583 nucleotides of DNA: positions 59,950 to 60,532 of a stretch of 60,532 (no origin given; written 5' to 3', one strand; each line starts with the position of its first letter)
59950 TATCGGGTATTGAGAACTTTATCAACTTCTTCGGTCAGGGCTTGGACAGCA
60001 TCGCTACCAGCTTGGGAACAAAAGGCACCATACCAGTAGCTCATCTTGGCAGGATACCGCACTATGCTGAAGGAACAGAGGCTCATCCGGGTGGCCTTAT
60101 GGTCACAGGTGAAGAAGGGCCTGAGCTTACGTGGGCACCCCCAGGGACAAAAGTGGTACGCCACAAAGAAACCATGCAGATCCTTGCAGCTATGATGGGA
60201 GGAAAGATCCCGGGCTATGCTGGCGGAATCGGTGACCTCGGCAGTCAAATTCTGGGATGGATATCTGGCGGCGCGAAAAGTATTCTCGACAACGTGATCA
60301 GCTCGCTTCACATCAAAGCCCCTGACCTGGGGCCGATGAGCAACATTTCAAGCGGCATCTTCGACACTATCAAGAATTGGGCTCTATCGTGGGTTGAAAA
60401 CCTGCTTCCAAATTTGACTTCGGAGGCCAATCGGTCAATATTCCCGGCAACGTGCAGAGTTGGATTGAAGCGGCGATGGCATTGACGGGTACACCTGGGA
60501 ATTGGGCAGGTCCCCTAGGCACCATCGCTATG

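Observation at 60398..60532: Tape measure and its SLT lysozyme module are in different frames, joined at a canonical A_AAT_TTG -1 slippery heptamer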

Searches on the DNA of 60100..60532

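Call 46: search_rna_families(source=window, start=60100, end=60532, threshold=evalue, max_evalue=1)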
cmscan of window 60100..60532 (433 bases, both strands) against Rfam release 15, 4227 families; matches with E-value up to 1: 0.
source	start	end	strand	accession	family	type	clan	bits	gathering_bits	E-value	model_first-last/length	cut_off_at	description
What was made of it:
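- On -1 programmed ribosomal frameshift signal: No Rfam match at E <= 1 (call 46).
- Rfam gives no hit (call 46).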
